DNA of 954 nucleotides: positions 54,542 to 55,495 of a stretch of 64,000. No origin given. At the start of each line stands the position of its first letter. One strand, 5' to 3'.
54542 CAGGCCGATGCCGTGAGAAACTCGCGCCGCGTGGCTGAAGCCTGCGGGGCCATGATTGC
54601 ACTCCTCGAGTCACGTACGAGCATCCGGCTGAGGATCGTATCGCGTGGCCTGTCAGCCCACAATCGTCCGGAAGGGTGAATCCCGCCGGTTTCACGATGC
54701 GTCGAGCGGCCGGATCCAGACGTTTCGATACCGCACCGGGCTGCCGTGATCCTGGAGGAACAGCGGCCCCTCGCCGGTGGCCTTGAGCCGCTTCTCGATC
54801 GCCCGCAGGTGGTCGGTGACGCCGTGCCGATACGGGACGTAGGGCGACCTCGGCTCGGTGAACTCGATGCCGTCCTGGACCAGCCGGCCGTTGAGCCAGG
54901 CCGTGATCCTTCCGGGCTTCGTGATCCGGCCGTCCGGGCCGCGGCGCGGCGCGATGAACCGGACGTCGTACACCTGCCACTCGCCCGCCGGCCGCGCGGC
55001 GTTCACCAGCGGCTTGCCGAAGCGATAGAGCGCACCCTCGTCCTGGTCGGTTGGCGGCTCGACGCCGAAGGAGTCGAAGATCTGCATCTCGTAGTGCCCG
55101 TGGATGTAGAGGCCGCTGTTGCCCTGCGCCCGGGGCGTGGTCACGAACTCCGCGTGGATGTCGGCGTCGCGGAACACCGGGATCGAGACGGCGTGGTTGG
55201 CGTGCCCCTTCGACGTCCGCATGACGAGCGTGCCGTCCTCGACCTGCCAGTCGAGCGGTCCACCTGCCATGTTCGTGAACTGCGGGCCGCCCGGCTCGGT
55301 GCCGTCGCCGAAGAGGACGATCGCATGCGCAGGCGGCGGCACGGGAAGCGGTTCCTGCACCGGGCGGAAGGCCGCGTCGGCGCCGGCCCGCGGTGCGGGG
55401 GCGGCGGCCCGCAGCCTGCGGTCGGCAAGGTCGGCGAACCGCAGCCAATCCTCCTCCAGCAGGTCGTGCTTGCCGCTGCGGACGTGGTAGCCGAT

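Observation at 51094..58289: Exported uronate/oxidative-glycan cluster: CE15-DUF1080 fusion, Tat oxidoreductase, two HEAT proteins and a divergent Tat-signal enolase-superfamily enzyme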

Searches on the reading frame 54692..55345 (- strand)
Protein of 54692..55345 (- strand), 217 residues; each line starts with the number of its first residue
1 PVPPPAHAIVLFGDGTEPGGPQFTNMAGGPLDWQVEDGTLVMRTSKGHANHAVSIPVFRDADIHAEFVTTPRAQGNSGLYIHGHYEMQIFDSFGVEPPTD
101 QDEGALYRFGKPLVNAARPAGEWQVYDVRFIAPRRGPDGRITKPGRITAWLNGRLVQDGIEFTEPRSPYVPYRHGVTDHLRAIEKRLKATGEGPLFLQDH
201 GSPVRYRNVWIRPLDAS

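Call 61: search_solved_structures(query=window:54692-55345:-, max_evalue=1, show_alignments=4)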
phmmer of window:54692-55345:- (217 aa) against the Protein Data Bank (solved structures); distinct sequences matched with E-value up to 1: 5.
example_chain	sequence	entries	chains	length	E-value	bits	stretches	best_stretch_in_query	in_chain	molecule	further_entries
4qhz_A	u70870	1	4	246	2.3e-24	89.7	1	4-214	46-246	putative glycosyl hydrolase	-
3u1x_A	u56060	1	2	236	0.006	19.6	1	27-215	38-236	putative glycosyl hydrolase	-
3hbk_A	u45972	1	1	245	0.31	14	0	191-214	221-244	putative glycosyl hydrolase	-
8rr2_A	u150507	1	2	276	0.6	13.1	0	192-216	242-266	3-keto-disaccharide hydrolase domain-containing protein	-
4jqt_A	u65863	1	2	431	0.69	12.9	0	190-214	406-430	putative glycosyl hydrolase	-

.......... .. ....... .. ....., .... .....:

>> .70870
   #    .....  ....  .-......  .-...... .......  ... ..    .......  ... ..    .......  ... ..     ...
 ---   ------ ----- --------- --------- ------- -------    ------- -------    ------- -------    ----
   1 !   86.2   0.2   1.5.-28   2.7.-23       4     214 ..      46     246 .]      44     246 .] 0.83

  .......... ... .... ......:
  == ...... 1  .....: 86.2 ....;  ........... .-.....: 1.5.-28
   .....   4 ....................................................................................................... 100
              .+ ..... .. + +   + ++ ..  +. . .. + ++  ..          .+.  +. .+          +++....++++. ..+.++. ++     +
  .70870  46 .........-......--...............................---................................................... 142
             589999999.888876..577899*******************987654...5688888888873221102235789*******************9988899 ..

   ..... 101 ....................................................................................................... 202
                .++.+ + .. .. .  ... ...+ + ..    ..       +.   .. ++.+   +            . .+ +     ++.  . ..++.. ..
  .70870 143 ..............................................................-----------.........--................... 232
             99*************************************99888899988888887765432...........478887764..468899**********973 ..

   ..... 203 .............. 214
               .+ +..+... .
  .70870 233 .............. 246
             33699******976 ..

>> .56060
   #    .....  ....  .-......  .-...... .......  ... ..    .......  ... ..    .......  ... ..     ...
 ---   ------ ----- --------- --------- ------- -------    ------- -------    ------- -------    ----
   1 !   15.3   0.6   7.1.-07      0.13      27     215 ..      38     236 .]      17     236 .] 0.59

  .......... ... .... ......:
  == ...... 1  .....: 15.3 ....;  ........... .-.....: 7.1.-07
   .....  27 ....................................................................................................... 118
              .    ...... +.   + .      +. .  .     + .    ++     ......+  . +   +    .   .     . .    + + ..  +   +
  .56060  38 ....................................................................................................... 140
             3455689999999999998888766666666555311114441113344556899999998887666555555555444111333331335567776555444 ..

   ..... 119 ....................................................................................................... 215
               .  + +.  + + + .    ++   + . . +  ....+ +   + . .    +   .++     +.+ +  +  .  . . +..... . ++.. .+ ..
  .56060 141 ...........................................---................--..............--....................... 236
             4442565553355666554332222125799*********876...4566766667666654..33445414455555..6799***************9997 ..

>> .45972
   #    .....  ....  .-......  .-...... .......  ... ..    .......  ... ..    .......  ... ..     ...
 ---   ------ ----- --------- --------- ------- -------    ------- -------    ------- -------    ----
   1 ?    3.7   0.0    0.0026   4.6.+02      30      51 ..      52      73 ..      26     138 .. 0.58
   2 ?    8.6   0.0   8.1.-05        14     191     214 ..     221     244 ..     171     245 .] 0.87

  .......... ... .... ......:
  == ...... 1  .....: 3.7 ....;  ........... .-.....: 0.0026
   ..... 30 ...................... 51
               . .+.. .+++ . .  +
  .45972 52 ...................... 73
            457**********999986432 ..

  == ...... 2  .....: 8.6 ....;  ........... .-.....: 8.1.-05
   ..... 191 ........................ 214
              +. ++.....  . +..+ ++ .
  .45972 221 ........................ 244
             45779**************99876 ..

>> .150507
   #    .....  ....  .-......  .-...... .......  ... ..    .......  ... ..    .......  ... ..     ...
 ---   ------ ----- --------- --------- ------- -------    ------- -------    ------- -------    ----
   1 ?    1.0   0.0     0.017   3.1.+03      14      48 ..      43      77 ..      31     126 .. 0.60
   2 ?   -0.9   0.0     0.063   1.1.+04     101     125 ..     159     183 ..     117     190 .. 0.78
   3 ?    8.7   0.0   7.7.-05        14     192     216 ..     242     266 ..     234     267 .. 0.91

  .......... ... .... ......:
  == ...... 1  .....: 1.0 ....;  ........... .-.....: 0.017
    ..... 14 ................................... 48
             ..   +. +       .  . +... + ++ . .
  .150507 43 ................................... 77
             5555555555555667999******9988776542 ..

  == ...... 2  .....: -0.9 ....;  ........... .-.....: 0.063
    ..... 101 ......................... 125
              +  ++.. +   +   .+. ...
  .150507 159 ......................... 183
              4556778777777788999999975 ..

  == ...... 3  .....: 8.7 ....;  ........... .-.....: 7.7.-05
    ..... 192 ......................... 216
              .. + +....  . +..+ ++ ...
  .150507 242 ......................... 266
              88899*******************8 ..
